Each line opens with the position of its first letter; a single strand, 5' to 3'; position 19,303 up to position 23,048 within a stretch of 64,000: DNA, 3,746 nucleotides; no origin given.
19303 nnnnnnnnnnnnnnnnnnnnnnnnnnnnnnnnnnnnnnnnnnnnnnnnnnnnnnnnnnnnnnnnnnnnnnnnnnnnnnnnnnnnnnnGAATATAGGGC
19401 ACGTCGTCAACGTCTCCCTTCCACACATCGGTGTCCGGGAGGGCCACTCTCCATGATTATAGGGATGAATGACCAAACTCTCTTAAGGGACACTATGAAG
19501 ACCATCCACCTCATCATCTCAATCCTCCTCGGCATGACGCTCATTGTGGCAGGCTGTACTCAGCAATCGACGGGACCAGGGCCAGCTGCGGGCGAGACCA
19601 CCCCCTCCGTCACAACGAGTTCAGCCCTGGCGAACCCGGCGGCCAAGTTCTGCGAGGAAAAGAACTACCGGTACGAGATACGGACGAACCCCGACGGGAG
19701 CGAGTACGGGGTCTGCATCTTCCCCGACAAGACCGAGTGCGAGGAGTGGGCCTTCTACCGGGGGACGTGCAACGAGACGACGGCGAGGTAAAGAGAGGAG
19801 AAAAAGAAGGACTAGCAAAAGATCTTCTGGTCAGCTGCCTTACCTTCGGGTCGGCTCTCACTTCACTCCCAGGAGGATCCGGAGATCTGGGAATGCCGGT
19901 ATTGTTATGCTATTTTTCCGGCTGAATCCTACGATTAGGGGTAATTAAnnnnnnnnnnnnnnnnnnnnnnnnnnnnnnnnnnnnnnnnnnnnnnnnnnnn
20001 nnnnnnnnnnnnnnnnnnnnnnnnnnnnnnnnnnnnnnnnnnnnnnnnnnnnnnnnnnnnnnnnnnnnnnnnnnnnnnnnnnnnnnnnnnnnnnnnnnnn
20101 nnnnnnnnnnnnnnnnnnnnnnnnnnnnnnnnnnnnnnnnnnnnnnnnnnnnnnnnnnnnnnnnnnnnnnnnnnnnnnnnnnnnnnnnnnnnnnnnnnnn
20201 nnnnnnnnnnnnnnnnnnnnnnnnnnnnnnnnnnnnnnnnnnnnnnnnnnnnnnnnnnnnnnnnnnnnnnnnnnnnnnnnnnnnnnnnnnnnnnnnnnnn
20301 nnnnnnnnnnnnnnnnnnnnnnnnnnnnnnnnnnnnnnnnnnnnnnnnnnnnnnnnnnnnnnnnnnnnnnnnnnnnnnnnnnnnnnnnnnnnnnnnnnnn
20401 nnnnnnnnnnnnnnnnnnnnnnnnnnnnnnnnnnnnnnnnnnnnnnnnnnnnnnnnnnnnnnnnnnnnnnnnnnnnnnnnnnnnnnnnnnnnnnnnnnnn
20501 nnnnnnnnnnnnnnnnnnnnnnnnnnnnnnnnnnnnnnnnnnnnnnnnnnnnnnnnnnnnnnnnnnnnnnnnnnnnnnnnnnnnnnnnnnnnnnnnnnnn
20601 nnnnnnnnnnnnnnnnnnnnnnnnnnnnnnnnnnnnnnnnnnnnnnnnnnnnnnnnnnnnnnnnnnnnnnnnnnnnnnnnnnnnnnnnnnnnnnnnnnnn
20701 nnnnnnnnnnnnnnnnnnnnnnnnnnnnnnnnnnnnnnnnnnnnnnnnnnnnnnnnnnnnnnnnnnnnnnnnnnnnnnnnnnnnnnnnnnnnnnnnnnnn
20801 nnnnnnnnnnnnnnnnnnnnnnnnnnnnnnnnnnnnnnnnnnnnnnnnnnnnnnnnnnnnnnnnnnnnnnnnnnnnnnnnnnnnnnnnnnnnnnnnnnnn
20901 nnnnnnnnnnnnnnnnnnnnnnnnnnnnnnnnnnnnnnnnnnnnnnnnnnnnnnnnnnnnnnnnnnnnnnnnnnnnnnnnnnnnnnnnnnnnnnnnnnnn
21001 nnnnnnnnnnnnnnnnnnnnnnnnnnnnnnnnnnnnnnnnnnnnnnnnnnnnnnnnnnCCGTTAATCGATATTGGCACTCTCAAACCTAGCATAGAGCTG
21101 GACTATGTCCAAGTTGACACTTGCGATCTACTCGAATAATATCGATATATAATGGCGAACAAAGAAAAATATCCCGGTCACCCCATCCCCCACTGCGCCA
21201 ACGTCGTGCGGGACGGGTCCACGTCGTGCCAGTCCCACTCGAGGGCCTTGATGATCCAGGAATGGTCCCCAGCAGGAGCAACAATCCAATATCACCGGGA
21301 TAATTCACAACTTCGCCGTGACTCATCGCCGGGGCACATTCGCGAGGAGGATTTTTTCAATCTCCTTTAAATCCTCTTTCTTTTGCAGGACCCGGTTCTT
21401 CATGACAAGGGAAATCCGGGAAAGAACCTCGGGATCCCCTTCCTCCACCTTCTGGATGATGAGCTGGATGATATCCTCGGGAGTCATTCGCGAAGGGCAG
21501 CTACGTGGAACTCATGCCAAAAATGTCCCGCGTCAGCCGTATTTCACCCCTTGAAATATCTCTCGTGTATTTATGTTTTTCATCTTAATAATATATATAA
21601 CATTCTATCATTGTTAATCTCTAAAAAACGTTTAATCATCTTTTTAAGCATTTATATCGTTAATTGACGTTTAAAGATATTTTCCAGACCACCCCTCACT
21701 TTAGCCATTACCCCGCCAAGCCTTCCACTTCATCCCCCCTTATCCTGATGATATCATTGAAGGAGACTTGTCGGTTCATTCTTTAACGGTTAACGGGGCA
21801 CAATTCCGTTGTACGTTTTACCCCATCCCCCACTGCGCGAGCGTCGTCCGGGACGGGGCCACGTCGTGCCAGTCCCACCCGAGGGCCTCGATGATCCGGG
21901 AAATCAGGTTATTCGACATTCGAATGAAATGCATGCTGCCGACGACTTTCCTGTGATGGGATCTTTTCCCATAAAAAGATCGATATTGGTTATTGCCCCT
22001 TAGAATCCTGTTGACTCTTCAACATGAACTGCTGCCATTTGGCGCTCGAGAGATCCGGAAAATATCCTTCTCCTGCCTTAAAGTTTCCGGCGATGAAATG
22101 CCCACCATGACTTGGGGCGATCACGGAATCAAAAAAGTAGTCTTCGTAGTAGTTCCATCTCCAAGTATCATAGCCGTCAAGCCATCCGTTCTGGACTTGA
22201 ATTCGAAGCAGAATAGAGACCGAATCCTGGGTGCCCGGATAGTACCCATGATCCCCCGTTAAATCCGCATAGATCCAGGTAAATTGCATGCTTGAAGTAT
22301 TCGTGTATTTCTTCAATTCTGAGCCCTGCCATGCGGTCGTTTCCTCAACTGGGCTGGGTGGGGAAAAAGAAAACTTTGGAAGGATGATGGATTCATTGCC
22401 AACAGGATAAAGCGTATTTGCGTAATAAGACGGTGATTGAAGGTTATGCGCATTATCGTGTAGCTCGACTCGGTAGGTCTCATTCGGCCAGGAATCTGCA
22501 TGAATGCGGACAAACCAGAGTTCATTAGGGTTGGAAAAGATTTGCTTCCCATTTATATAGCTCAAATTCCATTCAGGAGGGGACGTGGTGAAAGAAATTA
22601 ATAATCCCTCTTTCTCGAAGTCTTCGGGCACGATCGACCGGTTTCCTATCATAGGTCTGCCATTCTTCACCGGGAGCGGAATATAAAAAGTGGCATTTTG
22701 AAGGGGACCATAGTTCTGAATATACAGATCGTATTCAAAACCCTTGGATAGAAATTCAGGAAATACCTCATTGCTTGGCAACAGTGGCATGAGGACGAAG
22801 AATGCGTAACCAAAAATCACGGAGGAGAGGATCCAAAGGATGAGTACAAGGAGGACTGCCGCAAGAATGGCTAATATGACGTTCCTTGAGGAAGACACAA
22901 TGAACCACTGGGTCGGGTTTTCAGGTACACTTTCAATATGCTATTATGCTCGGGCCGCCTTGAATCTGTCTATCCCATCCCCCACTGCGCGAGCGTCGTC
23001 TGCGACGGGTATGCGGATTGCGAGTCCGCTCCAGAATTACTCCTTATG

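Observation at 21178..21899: Displaced polB-end copies keep the reading frame and a stop codon at the same position, using three different stop codons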

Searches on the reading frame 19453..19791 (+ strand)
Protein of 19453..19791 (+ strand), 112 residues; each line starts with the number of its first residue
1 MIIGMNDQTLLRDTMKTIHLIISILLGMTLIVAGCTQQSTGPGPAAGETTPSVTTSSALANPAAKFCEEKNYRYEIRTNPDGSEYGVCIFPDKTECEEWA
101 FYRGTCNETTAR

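Call 7: search_protein_families(library=pfam, proteins=[window:19453-19791:+], max_evalue=0.01)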
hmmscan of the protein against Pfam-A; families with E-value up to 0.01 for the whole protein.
window:19453-19791:+ (112 aa): 2 families
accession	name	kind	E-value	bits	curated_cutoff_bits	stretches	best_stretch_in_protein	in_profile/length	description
PF03891.20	DUF333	-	1.5e-18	67.2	25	1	59-104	2-46/47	Domain of unknown function (DUF333)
PF12079.13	DUF3558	-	0.0054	17.2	34.1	1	30-64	1-34/173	Protein of unknown function (DUF3558)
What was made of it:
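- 19453..19791 (+): DUF333 gene: the conserved right-hand border of the variable spot. Pfam (call 7).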

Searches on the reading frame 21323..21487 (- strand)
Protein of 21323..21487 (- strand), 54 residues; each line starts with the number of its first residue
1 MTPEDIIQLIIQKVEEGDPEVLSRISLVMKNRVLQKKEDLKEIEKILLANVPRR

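Call 7: search_protein_families(library=pfam, proteins=[window:21323-21487:-], max_evalue=0.01)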
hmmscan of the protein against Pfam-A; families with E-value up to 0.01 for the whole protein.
window:21323-21487:- (54 aa): 0 families

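Call 8: search_protein_families(library=padloc, proteins=[window:21323-21487:-], max_evalue=0.01)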
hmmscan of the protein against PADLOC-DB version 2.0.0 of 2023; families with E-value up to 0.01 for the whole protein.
window:21323-21487:- (54 aa): 0 families

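Call 89: search_protein_families(library=phrogs, proteins=[window:21323-21487:-], max_evalue=0.001)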
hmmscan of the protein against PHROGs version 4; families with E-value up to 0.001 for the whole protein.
window:21323-21487:- (54 aa): 0 families

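Call 90: search_protein_families(library=ncbifam, proteins=[window:21323-21487:-], max_evalue=0.001)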
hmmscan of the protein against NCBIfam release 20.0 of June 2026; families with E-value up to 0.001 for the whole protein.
window:21323-21487:- (54 aa): 0 families

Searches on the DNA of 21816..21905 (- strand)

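Call 68: search_dna_similar(query=window:21816-21905:-, collection=plasmids, mode=distant, max_evalue=0.001)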
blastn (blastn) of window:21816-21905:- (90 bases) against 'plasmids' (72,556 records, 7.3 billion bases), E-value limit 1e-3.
No match.

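Call 69: search_dna_similar(query=window:21816-21905:-, collection=phages, mode=distant, max_evalue=0.001)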
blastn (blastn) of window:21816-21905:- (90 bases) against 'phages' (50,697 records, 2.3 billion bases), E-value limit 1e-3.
No match.

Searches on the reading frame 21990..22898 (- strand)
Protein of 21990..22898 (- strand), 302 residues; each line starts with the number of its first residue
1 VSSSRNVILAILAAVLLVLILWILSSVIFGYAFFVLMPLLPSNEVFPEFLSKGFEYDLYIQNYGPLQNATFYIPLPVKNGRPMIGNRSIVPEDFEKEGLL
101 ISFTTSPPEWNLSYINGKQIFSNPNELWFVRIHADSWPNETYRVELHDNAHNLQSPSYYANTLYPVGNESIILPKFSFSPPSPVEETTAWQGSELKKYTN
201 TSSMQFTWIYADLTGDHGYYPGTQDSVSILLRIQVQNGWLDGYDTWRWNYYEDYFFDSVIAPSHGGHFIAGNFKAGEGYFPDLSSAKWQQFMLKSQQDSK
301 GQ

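Call 7: search_protein_families(library=pfam, proteins=[window:21990-22898:-], max_evalue=0.01)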
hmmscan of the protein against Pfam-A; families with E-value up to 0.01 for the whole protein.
window:21990-22898:- (302 aa): 0 families

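Call 8: search_protein_families(library=padloc, proteins=[window:21990-22898:-], max_evalue=0.01)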
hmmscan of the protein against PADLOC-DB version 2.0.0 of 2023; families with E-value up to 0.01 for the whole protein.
window:21990-22898:- (302 aa): 0 families

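Call 20: find_encoding_contigs(protein=window:21990-22898:-, flank=10000, max_places=10)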
Protein window:21990-22898:- (302 aa): 15 contigs read that carry it; 10 places shown.
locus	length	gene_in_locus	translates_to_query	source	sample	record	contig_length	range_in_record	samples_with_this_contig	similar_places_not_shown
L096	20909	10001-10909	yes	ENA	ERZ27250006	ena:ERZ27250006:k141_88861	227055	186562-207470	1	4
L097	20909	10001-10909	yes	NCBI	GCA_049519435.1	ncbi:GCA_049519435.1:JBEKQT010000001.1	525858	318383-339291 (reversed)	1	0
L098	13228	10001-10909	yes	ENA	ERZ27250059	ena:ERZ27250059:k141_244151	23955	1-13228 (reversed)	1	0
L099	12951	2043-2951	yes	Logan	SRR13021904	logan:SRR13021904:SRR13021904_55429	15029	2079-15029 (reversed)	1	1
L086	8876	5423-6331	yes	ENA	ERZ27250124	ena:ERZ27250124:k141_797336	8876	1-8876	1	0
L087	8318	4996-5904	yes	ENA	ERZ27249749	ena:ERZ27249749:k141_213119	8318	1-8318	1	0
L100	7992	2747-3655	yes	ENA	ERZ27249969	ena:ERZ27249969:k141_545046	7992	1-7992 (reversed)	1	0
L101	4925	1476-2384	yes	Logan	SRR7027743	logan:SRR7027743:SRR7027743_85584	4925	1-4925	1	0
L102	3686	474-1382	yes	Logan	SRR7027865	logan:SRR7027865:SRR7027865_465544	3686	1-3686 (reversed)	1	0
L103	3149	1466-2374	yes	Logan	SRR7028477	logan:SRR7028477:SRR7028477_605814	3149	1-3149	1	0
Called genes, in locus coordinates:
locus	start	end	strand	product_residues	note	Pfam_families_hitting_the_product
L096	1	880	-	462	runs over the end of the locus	PF03598:CdhC, PF19436:ACS_CODH_B_C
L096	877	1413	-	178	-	PF02552:CO_dh, PF00205:TPP_enzyme_M (weak)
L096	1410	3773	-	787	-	PF03063:Prismane, PF12838:Fer4_7 (weak), PF13187:Fer4_9 (weak), PF13237:Fer4_10 (weak)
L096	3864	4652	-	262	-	PF10418:DHODB_Fe-S_bind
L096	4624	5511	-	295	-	PF01180:DHO_dh, PF01207:Dus (weak), PF03060:NMO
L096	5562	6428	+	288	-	PF00056:Ldh_1_N, PF02866:Ldh_1_C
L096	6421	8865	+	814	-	PF03104:DNA_pol_B_exo1, PF00136:DNA_pol_B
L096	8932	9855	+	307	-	-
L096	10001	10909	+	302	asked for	-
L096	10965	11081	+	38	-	-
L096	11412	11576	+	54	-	-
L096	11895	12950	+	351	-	PF10137:CAP12-PCTIR_TIR (weak)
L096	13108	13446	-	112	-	PF03891:DUF333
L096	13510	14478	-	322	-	PF00850:Hist_deacetyl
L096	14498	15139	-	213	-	PF06445:GyrI-like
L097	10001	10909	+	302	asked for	-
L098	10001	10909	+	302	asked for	-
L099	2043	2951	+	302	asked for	-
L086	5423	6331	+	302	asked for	-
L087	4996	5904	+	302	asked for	-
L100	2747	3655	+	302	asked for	-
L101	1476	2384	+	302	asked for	-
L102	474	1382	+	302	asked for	-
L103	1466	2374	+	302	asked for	-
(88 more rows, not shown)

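Call 36: find_homologous_proteins(query=window:21990-22898:-)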
Query window:21990-22898:- (302 aa): 19 proteins with E <= 0.001 among 828 candidates.
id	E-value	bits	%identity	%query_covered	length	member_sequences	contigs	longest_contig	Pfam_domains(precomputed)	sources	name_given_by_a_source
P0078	2.1e-205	699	100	100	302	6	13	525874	-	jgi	jgi:hypothetical protein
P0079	1.2e-117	411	63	94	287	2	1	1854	-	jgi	-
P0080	5.6e-110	385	60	98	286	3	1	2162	-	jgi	jgi:hypothetical protein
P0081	3.9e-69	251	43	93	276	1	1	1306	-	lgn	-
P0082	6.5e-69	251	44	94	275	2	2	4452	-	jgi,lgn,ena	-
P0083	6.1e-68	247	46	85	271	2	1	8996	-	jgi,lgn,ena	-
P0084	1.0e-66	243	42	98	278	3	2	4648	-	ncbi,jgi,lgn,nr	ncbi:MAG TPA: hypothetical protein VMT57_02455 [Candidatus Thermoplasmatota archaeon]|nr:hypothetica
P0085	2.5e-63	232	47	82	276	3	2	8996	-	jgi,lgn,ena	-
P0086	1.3e-62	230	47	85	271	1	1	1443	-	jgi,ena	-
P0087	4.5e-60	221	42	90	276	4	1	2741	-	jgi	jgi:hypothetical protein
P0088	4.3e-39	153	37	83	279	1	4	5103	-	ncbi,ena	-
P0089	9.1e-35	138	36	84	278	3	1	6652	-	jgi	jgi:hypothetical protein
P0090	3.9e-32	130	33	94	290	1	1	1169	-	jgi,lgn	jgi:hypothetical protein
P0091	4.2e-28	116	33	92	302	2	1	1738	-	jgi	-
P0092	1.0e-26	112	35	81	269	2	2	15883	-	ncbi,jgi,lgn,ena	ncbi:MAG: hypothetical protein WCX63_01455 [Methanoregula sp.]|jgi:hypothetical protein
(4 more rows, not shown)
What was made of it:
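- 21911..22969 (-): Cassette 2: leader plus ORF302 (21990-22898), with an N-terminal anchor and many N-x-S/T sequons. It has 19 homologues, all hypothetical; the two with a source name are a Methanoregula MAG and a Thermoplasmatota MAG (call 36).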

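Call 38: find_encoding_contigs(protein=P0083, flank=9000, max_places=3)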
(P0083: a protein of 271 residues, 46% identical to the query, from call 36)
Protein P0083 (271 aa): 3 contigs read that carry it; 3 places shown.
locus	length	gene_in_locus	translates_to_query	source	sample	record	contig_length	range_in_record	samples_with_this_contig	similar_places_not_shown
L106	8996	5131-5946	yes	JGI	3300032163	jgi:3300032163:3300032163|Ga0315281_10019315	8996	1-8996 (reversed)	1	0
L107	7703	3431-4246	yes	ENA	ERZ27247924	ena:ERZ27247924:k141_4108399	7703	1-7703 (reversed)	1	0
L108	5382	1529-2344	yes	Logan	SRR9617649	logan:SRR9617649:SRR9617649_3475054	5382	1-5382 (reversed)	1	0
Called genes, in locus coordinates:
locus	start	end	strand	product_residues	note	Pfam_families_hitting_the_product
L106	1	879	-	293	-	?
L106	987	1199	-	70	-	-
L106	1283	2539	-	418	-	-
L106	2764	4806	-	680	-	-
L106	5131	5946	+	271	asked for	-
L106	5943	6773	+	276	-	-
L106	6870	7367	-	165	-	-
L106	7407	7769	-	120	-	-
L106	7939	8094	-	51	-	-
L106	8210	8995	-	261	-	?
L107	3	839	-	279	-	?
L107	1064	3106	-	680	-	-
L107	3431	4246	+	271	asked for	-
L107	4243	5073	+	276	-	-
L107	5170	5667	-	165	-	-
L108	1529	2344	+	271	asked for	-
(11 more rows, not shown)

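Call 39: find_encoding_contigs(protein=P0092, flank=9000, max_places=3)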
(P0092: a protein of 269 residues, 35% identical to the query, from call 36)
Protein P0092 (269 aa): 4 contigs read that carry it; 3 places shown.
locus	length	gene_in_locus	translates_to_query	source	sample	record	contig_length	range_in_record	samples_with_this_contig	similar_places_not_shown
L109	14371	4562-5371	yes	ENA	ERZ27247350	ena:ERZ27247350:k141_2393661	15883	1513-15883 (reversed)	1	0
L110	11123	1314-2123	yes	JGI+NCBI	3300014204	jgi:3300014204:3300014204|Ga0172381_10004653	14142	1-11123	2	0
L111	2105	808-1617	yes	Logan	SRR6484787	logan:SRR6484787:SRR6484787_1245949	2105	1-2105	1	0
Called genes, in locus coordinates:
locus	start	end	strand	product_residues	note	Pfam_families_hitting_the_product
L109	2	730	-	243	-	?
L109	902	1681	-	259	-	-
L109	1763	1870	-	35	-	-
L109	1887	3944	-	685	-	-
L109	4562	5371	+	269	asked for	-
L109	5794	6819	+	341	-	PF04055:Radical_SAM (weak), PF26257:DUF8061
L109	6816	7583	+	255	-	PF01255:Prenyltransf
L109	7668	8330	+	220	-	-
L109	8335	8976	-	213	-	PF01255:Prenyltransf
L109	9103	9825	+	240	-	PF23365:DUF7090, PF24336:DUF7504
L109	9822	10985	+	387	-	PF06745:ATPase (weak), PF00025:Arf, PF00071:Ras, PF00009:GTP_EFTU, PF03029:ATP_bind_1 (weak)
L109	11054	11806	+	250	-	PF00590:TP_methylase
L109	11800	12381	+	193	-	PF04010:DUF357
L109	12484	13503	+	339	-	PF03706:LPG_synthase_TM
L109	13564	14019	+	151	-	PF02577:BFN_dom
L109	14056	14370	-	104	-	PF01503:PRA-PH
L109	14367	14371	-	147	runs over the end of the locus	PF07650:KH_2, PF13083:KH_KhpA-B (faint), PF26594:KH_NusA_2nd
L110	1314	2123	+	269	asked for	-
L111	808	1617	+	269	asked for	-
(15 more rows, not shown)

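Call 45: find_encoding_contigs(protein=P0080, flank=3000, max_places=3)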
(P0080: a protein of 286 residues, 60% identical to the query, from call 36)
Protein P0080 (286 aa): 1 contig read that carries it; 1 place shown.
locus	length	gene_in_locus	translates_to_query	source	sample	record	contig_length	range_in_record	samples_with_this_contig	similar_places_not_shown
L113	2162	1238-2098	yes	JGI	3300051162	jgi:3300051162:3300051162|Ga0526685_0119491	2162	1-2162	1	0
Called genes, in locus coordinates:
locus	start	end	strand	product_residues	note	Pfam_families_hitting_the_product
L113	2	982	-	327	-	?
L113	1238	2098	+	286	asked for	-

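Call 46: find_encoding_contigs(protein=P0079, flank=3000, max_places=3)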
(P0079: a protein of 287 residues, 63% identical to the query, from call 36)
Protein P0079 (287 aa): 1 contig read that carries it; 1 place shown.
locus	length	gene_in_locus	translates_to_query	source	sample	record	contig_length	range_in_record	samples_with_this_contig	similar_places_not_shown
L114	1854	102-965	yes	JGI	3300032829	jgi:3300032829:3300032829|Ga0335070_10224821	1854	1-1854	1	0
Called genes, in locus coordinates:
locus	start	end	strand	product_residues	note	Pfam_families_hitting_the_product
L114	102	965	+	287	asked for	-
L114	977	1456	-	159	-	PF10061:DUF2299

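Call 49: search_protein_families(library=pfam, proteins=[L113:2-982:-, L106:2764-4806:-, L109:1887-3944:-], max_evalue=0.01)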
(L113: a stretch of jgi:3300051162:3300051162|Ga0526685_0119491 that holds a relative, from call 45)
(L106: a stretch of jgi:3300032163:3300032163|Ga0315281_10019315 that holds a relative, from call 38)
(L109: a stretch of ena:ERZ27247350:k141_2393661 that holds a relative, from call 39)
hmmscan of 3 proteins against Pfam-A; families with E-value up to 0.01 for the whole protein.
L113:2-982:- (327 aa): 0 families

L106:2764-4806:- (680 aa): 0 families

L109:1887-3944:- (685 aa): 0 families

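Call 89: search_protein_families(library=phrogs, proteins=[window:21990-22898:-, L113:2-982:-], max_evalue=0.001)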
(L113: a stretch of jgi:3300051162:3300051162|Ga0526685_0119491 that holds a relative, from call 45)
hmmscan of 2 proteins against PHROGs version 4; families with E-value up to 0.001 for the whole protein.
window:21990-22898:- (302 aa): 0 families

L113:2-982:- (327 aa): 0 families

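Call 90: search_protein_families(library=ncbifam, proteins=[window:21990-22898:-, L113:2-982:-], max_evalue=0.001)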
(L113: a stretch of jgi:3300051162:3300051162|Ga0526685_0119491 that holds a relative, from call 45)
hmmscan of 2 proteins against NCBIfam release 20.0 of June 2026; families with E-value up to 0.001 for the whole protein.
window:21990-22898:- (302 aa): 0 families

L113:2-982:- (327 aa): 0 families
